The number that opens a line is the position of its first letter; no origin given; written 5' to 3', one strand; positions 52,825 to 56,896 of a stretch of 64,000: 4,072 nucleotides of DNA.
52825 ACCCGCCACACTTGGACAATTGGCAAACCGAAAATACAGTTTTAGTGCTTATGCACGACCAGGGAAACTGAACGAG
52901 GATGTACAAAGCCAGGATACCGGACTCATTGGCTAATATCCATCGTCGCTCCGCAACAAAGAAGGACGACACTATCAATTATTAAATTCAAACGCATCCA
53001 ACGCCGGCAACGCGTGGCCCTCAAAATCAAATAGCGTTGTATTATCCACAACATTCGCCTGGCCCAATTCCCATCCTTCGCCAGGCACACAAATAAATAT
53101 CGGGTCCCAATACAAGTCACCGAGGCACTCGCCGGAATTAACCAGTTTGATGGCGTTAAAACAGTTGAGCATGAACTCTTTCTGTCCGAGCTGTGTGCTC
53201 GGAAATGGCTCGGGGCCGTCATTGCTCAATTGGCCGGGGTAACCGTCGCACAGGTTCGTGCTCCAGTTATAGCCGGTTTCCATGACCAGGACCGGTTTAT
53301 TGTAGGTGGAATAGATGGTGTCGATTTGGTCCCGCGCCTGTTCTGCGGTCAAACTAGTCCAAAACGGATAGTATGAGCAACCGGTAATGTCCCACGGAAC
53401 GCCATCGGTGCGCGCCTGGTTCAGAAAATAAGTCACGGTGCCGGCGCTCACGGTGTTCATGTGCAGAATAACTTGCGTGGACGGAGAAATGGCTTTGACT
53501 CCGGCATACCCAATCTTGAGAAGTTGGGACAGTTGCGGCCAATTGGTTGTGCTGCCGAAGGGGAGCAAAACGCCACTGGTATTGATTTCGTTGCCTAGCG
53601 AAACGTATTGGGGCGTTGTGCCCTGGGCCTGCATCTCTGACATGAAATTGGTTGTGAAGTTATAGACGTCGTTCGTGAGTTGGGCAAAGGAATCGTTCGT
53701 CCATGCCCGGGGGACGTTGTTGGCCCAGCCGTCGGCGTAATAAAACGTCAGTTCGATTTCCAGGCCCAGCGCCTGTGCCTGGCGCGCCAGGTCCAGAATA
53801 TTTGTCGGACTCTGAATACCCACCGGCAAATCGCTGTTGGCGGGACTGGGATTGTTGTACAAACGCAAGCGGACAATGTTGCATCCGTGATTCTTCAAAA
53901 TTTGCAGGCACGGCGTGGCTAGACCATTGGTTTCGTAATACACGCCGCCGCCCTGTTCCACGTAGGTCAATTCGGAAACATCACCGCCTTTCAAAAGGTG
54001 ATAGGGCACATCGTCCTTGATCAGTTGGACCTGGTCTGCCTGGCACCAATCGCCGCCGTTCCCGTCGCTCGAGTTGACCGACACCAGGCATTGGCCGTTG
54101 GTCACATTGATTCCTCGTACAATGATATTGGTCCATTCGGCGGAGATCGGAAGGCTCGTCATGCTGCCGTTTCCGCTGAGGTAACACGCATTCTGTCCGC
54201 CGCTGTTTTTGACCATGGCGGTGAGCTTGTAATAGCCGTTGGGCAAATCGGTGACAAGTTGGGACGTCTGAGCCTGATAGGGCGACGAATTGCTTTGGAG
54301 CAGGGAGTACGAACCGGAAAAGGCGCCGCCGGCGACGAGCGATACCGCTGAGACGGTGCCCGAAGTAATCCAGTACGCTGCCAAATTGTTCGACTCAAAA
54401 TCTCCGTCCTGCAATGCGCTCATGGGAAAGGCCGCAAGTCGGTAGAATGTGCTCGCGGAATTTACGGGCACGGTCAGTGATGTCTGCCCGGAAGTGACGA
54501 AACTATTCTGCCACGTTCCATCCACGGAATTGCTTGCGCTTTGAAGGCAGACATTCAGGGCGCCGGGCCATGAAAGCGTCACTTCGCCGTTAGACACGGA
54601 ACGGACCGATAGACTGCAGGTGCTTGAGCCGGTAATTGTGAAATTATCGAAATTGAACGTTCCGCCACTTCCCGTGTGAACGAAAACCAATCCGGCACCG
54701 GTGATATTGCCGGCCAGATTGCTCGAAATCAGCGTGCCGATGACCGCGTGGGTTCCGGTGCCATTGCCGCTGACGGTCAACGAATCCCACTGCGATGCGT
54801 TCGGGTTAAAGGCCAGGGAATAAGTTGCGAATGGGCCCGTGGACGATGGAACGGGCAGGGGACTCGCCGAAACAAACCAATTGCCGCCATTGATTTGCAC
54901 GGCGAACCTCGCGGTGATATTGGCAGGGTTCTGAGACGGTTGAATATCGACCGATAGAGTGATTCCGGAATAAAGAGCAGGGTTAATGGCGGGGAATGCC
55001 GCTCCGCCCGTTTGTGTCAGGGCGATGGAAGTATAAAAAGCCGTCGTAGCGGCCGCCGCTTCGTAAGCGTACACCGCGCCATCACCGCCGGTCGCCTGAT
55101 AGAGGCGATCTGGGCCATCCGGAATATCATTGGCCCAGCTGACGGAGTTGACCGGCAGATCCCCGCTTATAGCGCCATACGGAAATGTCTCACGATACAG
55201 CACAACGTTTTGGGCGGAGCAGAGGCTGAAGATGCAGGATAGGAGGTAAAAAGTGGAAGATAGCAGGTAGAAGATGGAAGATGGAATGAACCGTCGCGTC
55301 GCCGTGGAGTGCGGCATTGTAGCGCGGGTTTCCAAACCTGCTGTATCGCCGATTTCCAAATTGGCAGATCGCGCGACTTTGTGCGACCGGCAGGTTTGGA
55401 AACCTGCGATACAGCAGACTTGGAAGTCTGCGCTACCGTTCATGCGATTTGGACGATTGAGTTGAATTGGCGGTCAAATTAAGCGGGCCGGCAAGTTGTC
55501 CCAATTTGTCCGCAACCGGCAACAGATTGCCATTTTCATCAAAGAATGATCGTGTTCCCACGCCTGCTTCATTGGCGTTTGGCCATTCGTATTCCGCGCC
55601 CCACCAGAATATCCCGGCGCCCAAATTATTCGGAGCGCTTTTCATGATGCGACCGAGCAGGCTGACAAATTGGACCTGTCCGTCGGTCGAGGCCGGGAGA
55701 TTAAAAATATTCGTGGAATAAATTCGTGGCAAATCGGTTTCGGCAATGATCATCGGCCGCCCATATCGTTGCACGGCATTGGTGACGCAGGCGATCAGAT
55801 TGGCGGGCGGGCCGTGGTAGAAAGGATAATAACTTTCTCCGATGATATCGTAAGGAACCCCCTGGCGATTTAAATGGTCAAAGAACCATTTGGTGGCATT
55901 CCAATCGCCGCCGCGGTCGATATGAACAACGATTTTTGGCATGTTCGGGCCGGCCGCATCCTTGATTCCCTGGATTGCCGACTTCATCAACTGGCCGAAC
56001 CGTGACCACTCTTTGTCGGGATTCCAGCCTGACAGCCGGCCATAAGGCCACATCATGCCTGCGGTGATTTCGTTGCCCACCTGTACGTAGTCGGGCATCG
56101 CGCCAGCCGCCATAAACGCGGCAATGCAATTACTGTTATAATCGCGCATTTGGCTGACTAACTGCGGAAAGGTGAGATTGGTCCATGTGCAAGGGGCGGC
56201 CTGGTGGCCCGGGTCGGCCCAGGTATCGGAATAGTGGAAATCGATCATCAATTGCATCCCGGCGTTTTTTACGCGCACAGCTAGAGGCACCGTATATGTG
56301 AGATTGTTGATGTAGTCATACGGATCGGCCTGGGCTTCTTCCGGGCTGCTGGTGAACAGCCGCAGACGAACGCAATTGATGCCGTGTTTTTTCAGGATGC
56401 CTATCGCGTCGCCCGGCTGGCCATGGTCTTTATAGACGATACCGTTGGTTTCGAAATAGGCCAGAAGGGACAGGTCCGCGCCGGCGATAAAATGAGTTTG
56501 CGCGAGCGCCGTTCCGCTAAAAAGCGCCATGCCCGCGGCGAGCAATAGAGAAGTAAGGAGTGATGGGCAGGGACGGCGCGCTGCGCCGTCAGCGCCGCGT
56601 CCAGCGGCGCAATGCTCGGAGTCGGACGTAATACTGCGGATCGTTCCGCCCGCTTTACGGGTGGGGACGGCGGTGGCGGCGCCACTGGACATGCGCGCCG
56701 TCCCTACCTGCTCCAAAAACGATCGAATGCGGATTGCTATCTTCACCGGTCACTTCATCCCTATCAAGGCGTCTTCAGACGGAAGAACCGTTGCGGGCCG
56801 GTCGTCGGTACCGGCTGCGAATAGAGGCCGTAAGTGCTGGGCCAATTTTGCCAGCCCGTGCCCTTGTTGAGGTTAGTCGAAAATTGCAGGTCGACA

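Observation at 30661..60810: Recurrent pair of a giant beta-sandwich secreted protein and an H-X9-DG pseudopilin, wired into GH operons and two-component systems: a candidate SusC/D-independent glycan-utilisation architecture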

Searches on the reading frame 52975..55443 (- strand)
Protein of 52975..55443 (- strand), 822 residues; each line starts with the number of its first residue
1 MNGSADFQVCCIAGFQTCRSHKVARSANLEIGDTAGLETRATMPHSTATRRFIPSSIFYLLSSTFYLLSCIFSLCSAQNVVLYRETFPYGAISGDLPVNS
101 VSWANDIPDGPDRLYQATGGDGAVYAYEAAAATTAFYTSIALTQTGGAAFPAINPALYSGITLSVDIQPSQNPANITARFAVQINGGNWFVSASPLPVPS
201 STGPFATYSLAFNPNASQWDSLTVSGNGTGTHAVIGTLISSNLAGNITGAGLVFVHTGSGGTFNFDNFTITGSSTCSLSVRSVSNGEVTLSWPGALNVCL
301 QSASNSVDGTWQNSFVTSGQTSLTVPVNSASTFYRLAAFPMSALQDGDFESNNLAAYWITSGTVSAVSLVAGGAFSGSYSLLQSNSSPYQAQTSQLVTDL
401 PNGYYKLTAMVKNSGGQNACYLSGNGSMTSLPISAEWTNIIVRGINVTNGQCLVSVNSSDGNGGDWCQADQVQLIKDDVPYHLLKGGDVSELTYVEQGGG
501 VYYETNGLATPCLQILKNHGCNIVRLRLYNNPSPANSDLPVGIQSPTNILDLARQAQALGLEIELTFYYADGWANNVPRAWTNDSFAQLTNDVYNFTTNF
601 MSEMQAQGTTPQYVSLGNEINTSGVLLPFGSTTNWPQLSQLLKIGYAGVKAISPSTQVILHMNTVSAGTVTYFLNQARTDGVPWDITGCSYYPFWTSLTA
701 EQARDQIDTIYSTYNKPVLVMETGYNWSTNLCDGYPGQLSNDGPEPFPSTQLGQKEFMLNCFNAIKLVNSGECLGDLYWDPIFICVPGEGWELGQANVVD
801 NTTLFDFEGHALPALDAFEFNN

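Call 4: search_protein_families(library=pfam, proteins=[window:52975-55443:-], max_evalue=0.01)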
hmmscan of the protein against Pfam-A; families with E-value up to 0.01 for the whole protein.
window:52975-55443:- (822 aa): 3 families
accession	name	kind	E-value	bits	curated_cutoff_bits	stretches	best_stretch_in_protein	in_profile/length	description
PF07745.19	Glyco_hydro_53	-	2.5e-80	270.5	24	1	485-818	2-340/340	Glycosyl hydrolase family 53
PF22612.2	GH113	-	6.9e-05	22.8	27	1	657-764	149-253/289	Glycoside Hydrolase Family 113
PF11790.14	Glyco_hydro_cc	-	0.0031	17.6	21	1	576-726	41-174/237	Glycosyl hydrolase catalytic core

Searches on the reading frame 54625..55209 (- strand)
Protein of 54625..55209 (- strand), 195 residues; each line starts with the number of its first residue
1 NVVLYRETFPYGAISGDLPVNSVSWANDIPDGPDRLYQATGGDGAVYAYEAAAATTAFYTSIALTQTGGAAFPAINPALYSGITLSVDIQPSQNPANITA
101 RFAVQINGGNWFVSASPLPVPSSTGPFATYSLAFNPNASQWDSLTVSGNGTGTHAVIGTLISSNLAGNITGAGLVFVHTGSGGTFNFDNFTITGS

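Call 79: search_solved_structures(query=A5, max_evalue=10)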
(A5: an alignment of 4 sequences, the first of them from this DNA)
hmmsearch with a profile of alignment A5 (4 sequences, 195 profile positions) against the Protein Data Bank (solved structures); distinct sequences matched with E-value up to 10: 0.

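Call 80: search_protein_families(library=pfam, alignment_id=A5, max_evalue=10)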
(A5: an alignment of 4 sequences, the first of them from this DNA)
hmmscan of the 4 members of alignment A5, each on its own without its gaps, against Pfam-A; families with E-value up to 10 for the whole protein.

A. member 1, seq(195 aa): 0 families

B. families by the number of members that match (of 4 scanned): 1 family
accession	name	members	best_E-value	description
PF23375.1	DUF7094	1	0.15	Family of unknown function (DUF7094)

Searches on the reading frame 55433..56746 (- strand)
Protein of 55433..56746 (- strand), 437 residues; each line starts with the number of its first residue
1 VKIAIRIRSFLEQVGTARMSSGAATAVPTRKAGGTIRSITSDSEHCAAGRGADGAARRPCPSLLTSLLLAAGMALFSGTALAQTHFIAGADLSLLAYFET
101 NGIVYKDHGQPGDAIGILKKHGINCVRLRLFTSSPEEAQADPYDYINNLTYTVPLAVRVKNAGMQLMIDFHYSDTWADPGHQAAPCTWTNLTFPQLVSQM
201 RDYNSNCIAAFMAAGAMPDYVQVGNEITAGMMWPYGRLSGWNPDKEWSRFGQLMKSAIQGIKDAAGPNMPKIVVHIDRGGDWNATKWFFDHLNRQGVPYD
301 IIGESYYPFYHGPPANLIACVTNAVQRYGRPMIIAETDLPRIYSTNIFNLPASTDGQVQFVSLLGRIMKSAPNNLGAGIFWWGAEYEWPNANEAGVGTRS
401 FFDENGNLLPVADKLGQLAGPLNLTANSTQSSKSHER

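Call 4: search_protein_families(library=pfam, proteins=[window:55433-56746:-], max_evalue=0.01)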
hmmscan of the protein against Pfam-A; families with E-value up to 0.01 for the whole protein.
window:55433-56746:- (437 aa): 2 families
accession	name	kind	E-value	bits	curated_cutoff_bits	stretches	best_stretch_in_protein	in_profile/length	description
PF07745.19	Glyco_hydro_53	-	1.7e-78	264.4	24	1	87-410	1-335/340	Glycosyl hydrolase family 53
PF00150.24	Cellulase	-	0.0033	17.4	23.5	1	105-182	18-94/272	Cellulase (glycosyl hydrolase family 5)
